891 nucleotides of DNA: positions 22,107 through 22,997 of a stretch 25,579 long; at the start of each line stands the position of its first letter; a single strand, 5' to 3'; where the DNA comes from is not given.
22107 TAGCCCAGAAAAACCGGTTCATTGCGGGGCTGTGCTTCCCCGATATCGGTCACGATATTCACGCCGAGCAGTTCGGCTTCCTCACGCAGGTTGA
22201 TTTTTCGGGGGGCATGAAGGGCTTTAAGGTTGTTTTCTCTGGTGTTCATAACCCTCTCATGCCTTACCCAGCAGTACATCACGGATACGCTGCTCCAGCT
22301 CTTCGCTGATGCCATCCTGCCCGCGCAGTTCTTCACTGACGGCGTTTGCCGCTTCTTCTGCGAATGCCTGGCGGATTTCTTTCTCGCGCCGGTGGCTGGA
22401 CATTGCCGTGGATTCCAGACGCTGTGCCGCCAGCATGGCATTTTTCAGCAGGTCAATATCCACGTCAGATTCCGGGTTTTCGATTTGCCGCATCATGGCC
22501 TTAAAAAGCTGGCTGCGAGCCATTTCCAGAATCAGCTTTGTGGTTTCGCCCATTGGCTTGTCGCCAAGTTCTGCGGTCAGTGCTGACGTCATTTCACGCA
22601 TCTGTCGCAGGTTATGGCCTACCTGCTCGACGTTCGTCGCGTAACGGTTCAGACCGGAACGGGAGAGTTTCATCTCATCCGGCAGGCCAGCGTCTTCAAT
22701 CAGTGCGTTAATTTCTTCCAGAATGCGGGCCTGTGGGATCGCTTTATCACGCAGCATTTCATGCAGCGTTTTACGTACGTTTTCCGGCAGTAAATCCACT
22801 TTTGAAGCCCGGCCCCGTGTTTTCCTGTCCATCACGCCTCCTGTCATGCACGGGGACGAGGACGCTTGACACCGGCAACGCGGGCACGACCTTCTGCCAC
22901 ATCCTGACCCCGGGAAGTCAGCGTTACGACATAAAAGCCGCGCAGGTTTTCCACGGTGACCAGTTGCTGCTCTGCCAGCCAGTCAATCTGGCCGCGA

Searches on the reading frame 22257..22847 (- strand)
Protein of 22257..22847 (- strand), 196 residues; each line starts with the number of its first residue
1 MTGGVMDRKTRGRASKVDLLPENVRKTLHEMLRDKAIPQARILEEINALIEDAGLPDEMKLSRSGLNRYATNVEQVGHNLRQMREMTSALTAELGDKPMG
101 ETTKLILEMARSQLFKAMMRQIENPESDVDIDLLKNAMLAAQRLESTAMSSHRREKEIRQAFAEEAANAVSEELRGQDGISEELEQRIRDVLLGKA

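Call 3: search_protein_families(library=pfam, proteins=[window:22257-22847:-], max_evalue=1)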
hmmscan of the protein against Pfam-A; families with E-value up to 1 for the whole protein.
window:22257-22847:- (196 aa): 3 families
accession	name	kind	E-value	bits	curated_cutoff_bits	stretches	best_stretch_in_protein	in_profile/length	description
PF11985.13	Phage_Mu_Gp27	-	1.4e-52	179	28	1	17-196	1-173/173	Bacteriophage Mu, Gp27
PF25280.1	POTRA2_Toc75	-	0.0056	17.3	27.5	1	9-50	38-79/112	Toc75-like, second POTRA domain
PF18860.6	AbiJ_NTD3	-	0.13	12.2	32.5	1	26-76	90-140/167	AbiJ N-terminal domain 3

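Call 65: find_related_loci(query=A8, collection=genome_contigs, flank=2500)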
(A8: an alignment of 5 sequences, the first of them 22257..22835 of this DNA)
Query A8 (192 aa) in genome_contigs; peptide patterns used: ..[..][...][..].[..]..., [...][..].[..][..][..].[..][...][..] (x = any residue, [..] = any of these).
421 stretches matched a pattern; 107 encode a relative of the query (tblastn E <= 1e-3); the best 80 are kept; 80 distinct loci.
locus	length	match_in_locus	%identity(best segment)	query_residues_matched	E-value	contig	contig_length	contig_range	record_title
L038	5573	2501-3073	93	2-192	1e-117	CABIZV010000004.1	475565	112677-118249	Enterobacteriaceae bacterium isolate MGYG-HGUT-00110 genome assembly, contig: .20298_3_19.4, whole genome shotgun sequen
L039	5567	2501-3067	88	4-192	1e-110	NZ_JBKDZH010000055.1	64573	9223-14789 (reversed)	MAG: Kluyvera sp. isolate VLC_129 c_000000292627, whole genome shotgun sequence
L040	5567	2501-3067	87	4-192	1e-108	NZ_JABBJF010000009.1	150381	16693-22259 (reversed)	Kluyvera sichuanensis strain 090646 contig00009, whole genome shotgun sequence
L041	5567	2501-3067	87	4-192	1e-107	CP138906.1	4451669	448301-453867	Apirhabdus apintestini strain CA-0114 chromosome, complete genome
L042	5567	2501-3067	86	4-192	8e-107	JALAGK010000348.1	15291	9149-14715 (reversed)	MAG: Enterobacteriaceae bacterium isolate bran_bin.7 k141_118131, whole genome shotgun sequence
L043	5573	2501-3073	69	1-192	2e-81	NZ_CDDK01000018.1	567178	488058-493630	Aeromonas veronii bv. veronii strain CECT 4257, whole genome shotgun sequence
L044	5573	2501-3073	68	1-192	2e-80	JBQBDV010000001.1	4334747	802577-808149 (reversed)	Aeromonas sp. 164P Seq1, whole genome shotgun sequence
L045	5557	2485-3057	68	1-192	2e-80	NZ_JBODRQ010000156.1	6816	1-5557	MAG: Aeromonas sp. isolate M5_bin.7_H NODE_667_length_6816_cov_71.504511, whole genome shotgun sequence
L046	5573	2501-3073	68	1-192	9e-80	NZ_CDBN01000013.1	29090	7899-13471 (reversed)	Aeromonas sanarellii strain LMG 24682, whole genome shotgun sequence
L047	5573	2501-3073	68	1-192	3e-79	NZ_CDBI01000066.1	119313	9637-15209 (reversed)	Aeromonas popoffii strain CIP 105493, whole genome shotgun sequence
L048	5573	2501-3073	68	1-192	4e-79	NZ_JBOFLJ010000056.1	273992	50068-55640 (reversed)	MAG: Aeromonas sp. isolate WFFMC_MAG_343 k139_27913_flag=1_multi=12.9992_len=273992, whole genome shotgun sequence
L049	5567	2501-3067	65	3-192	7e-76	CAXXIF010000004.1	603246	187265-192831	MAG: Aeromonadaceae bacterium isolate a2a4d2f2-4c42-4584-8ff5-9e7a0589214e genome assembly, contig: contig_4, whole geno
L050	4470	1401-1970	65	2-192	8e-71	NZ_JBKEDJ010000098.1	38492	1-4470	MAG: Shewanella sp. isolate VLC_023 c_000001025337, whole genome shotgun sequence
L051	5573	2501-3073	59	1-192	9e-65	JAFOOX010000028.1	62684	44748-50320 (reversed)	MAG: Gammaproteobacteria bacterium isolate RGIG665 Dairy_cattle_Jejunum-6__c141, whole genome shotgun sequence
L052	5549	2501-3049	59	6-192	2e-64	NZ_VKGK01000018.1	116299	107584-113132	Shewanella hanedai strain JCM 20706 NODE_18_length_116299_cov_49.480702, whole genome shotgun sequence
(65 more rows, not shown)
